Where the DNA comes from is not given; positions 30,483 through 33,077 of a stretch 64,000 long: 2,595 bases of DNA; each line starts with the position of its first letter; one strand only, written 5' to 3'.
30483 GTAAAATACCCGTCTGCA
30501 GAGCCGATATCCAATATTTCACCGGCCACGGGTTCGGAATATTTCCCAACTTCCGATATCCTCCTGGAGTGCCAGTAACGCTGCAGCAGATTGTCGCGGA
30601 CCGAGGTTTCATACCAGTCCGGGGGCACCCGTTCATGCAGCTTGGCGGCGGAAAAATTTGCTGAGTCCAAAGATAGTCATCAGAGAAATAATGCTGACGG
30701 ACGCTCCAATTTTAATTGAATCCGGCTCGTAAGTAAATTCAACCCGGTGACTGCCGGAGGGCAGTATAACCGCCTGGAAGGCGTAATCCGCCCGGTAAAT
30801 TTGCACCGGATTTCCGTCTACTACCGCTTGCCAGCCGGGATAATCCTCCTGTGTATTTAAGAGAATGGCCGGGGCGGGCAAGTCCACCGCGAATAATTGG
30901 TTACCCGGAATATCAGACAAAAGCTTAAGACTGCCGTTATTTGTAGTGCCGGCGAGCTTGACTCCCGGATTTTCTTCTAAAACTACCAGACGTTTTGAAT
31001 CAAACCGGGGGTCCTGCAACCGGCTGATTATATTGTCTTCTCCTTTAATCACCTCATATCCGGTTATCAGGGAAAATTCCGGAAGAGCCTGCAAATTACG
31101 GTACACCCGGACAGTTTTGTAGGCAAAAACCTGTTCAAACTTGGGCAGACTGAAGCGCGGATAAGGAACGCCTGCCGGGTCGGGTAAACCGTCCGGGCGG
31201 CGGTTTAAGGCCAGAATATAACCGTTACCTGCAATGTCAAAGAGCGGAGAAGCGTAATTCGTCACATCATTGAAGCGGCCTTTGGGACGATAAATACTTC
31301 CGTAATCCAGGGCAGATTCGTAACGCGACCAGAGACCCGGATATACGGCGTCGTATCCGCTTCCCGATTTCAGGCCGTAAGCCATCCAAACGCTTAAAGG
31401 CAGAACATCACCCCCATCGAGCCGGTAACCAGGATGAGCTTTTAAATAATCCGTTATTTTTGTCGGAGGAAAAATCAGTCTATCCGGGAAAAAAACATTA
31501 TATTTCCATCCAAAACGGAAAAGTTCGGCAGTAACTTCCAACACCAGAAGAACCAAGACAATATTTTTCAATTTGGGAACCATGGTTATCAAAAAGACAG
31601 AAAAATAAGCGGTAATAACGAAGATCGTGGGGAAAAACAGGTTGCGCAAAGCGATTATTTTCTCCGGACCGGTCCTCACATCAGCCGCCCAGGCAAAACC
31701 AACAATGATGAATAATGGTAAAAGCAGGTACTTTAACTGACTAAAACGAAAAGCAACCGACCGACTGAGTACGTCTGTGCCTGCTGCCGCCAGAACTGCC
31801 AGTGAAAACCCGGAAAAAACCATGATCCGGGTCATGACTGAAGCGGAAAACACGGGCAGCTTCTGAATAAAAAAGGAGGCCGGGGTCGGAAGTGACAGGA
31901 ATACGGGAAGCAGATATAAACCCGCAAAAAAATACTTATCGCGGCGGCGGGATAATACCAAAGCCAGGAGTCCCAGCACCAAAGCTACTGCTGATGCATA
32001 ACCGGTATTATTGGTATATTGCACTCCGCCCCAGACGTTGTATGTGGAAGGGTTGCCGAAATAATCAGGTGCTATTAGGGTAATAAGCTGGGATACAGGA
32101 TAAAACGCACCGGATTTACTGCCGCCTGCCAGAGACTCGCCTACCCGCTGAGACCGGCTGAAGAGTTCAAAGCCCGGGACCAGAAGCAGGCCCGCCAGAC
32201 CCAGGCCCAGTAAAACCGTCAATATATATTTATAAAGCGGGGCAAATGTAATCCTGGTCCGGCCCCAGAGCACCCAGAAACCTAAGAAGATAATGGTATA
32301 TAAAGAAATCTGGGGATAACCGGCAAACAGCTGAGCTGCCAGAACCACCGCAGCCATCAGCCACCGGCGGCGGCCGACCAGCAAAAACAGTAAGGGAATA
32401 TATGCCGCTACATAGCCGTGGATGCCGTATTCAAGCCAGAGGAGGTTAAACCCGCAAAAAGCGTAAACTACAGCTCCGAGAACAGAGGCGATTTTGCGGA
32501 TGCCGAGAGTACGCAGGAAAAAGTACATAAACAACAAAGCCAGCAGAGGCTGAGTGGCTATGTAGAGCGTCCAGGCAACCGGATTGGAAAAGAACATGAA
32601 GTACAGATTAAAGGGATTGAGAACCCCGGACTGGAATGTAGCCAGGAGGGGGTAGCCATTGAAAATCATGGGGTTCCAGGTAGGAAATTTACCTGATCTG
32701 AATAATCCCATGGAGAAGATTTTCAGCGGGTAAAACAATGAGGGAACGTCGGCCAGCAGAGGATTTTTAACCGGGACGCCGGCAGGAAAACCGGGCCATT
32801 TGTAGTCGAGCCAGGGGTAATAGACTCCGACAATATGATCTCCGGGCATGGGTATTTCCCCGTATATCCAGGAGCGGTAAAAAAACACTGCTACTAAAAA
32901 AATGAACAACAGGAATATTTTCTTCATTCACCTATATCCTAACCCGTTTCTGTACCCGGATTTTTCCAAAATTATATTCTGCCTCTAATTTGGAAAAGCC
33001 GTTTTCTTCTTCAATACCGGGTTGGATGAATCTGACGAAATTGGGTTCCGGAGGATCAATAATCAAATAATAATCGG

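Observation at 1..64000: Unusually dense GT-C glycosyltransferase supercluster: about 24 polytopic GT-C-like paralogs in five or more families within 64 kb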

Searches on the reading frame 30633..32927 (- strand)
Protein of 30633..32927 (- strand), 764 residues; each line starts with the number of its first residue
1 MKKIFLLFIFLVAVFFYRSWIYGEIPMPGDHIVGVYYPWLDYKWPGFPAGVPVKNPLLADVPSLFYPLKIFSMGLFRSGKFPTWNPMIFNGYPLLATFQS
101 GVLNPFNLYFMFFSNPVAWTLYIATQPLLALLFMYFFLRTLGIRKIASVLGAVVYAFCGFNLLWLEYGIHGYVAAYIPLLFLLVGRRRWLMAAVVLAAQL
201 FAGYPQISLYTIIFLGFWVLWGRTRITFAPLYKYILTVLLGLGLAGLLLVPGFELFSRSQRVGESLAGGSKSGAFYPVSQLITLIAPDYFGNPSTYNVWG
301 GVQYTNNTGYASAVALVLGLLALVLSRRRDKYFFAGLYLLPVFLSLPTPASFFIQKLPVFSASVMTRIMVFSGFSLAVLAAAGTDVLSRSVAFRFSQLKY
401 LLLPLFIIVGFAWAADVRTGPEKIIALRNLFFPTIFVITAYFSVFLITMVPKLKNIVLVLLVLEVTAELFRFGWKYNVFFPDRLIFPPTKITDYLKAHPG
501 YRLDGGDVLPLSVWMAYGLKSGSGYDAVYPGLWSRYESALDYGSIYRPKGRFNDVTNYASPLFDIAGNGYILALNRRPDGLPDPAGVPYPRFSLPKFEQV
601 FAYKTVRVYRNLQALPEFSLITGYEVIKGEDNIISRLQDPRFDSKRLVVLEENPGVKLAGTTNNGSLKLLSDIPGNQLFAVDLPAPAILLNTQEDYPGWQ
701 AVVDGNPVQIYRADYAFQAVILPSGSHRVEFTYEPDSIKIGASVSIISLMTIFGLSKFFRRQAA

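Call 6: search_protein_families(library=pfam, max_evalue=0.01, proteins=[window:30633-32927:-])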
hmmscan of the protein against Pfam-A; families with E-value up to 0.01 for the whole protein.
window:30633-32927:- (764 aa): 1 family
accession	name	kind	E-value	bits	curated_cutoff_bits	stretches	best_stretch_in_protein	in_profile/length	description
PF09586.16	YfhO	-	3.8e-16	59.1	28.5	2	697-745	787-835/835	Bacterial membrane protein YfhO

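Call 48: search_protein_families(library=ncbifam, max_evalue=0.00001, proteins=[window:30633-32927:-])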
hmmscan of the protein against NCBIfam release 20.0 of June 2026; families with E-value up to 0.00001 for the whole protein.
window:30633-32927:- (764 aa): 2 families
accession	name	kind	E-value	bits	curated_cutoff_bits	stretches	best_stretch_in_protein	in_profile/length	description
NF047590.1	GlcsyltransPgfM2Strep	equivalog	2.5e-07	29.3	1500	1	697-760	818-881/884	glycosyltransferase PgfM2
NF047589.1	GlcsyltransPgfM1Strep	equivalog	3.1e-07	28.8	1400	1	697-755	892-950/955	glycosyltransferase PgfM1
